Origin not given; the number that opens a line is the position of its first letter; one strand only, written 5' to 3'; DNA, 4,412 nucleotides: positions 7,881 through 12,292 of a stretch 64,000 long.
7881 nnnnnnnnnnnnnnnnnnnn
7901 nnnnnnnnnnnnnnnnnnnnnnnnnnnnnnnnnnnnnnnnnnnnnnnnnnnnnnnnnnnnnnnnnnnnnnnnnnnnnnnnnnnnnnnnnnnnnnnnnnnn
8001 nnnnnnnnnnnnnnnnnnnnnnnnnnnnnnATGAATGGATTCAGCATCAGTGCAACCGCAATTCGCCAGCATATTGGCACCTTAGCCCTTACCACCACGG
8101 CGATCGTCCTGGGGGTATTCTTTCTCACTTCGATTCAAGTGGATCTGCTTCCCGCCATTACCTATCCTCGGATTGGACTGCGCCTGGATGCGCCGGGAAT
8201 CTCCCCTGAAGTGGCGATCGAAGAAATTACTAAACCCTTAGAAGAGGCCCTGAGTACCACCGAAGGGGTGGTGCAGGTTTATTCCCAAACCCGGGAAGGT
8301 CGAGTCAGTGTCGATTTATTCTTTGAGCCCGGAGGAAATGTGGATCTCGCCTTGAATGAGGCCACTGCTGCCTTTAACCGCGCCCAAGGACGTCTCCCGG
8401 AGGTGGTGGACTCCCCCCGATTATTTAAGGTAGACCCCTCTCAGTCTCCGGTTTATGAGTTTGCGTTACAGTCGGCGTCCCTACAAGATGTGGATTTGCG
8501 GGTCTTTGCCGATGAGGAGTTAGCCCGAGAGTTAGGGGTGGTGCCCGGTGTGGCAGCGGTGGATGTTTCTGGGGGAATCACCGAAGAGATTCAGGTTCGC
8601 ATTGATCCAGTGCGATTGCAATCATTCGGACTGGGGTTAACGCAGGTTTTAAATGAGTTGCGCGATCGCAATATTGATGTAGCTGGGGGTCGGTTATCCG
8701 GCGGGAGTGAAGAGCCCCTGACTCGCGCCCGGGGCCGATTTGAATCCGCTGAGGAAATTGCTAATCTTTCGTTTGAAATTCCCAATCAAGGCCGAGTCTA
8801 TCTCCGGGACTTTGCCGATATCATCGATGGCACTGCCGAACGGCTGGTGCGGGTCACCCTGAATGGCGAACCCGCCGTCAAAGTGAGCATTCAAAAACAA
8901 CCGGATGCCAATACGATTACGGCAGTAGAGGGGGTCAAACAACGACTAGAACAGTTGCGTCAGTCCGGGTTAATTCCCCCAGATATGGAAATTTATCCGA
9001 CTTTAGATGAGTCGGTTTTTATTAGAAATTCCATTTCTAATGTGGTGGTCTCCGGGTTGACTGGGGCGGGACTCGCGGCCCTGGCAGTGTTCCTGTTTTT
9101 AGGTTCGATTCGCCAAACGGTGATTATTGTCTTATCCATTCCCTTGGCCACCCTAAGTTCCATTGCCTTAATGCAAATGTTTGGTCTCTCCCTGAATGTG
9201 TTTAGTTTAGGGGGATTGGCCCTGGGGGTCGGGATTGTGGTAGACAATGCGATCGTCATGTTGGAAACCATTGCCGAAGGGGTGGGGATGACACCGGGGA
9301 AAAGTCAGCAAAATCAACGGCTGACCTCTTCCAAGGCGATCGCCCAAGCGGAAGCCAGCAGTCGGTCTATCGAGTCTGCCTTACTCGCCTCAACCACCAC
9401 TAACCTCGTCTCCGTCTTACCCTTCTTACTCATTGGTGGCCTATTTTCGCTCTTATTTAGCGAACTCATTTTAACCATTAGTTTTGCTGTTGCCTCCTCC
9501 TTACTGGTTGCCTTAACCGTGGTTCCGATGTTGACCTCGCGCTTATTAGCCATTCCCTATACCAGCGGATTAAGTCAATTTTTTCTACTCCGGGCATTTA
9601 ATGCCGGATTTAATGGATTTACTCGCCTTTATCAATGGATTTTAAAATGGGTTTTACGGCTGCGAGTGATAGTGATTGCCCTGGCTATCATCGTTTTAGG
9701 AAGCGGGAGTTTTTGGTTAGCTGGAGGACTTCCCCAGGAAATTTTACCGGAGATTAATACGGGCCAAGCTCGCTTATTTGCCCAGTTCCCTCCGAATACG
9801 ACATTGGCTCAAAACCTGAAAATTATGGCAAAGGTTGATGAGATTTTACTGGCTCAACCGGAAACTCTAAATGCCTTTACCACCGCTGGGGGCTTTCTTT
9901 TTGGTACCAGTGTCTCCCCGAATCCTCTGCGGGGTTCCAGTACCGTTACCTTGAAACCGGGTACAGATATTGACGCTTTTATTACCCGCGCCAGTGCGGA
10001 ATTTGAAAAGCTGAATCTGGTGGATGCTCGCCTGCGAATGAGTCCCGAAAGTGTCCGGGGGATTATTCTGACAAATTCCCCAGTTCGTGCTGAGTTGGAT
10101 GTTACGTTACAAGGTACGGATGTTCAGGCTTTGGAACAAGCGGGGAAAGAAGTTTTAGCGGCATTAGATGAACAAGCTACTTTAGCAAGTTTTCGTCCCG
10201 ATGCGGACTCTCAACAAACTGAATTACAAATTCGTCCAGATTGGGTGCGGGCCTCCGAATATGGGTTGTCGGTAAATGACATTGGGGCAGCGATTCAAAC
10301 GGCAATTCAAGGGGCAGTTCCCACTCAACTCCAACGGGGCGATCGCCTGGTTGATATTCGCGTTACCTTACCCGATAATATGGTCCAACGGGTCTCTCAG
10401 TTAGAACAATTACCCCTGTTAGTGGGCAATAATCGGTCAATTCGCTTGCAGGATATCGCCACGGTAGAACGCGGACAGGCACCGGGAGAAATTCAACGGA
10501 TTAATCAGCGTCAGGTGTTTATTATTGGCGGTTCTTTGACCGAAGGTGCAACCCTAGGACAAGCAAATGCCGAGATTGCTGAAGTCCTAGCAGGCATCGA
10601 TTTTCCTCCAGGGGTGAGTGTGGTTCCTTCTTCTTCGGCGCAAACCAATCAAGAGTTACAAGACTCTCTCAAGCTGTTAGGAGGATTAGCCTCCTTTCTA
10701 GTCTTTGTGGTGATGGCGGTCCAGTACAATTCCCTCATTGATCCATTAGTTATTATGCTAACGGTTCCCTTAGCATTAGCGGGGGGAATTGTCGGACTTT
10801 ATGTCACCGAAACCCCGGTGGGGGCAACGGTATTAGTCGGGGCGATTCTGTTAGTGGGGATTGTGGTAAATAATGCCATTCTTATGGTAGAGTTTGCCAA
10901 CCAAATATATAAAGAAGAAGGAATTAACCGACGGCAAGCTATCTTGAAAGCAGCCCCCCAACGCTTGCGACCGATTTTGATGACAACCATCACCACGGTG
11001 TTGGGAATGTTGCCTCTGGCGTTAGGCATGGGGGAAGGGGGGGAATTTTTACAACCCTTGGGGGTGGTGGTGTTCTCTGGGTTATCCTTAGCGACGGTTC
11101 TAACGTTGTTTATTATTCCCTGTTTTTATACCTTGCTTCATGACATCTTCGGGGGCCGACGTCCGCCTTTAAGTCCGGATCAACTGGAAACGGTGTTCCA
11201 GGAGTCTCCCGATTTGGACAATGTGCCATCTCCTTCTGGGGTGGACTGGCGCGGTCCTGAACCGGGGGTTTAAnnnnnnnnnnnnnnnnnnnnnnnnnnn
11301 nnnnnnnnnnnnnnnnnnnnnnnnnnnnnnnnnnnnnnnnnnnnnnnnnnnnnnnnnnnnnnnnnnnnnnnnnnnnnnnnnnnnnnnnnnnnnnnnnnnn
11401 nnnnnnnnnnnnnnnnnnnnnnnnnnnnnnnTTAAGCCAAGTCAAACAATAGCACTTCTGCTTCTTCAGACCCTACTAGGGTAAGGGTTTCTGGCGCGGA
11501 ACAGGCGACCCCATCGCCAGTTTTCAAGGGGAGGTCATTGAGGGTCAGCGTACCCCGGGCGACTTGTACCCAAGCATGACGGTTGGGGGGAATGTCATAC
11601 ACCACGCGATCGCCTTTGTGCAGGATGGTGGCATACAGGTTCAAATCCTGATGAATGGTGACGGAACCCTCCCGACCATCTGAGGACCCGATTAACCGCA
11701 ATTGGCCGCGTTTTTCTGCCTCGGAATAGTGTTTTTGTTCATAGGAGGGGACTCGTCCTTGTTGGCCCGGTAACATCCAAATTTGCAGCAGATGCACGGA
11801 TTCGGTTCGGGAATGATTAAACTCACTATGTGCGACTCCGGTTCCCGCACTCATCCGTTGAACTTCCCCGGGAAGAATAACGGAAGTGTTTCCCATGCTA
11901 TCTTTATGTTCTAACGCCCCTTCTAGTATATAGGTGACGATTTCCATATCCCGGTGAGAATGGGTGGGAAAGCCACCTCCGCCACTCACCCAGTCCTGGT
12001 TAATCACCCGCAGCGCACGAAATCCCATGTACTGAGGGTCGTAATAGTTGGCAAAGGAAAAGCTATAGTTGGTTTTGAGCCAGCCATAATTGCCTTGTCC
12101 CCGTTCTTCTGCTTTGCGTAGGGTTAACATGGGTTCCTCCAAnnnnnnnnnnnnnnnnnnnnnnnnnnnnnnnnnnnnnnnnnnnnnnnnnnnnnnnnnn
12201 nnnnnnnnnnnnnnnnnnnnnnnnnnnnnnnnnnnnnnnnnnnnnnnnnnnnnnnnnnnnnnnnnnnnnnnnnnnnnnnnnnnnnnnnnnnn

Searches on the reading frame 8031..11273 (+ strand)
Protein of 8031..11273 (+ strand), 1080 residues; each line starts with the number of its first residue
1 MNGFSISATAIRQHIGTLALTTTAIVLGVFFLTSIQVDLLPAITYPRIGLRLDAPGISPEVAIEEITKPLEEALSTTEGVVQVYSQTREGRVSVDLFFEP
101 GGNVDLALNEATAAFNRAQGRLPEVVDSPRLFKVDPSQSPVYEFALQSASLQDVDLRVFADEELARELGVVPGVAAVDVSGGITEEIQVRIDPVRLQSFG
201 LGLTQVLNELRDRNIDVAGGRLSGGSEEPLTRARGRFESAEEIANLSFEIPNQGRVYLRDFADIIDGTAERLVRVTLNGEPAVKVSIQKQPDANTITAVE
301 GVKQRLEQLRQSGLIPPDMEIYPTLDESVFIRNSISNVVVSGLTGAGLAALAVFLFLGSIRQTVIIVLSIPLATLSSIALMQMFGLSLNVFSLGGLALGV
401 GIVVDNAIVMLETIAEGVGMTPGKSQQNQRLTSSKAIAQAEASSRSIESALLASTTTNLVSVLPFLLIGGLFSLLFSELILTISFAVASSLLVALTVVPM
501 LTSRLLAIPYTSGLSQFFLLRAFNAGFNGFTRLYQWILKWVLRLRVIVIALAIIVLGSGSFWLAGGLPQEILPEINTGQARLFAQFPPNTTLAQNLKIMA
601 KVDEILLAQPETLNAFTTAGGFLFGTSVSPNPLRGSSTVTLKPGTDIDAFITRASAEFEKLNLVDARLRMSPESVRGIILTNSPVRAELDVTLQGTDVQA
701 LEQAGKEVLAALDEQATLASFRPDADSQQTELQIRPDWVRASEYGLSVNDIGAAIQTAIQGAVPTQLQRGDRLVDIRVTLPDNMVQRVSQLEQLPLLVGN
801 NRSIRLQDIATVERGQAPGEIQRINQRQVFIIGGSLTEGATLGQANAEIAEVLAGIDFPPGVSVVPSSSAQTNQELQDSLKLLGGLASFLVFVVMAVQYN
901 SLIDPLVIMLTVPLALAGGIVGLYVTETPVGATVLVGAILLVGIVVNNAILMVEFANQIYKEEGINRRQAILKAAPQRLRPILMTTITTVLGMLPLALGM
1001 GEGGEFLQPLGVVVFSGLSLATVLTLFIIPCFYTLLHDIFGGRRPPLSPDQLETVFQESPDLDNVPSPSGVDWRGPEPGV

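Call 7: search_protein_families(library=pfam, proteins=[window:8031-11273:+], max_evalue=0.001)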
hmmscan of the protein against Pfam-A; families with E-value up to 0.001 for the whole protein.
window:8031-11273:+ (1080 aa): 2 families
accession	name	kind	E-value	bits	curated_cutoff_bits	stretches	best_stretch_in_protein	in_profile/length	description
PF00873.25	ACR_tran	-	1.3e-284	947.2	28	1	6-1037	1-1021/1021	AcrB/AcrD/AcrF family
PF03176.21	MMPL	-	4.8e-06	26.2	20.5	1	848-1044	109-305/333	MMPL family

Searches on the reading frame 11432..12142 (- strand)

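Call 25: search_protein_families(library=pfam, proteins=[window:11432-12142:-], max_evalue=0.001)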
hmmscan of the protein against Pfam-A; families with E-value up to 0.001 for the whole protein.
window:11432-12142:- (236 aa): 3 families
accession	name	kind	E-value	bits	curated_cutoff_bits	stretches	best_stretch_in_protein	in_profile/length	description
PF02678.22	Pirin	-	3.5e-35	120.7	26.1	1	11-123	5-108/108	Pirin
PF17954.7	Pirin_C_2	-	2.6e-28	98.5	22.9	1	150-235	1-86/86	Quercetinase C-terminal cupin domain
PF07883.17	Cupin_2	-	6.5e-05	23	27.2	1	54-119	7-67/70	Cupin domain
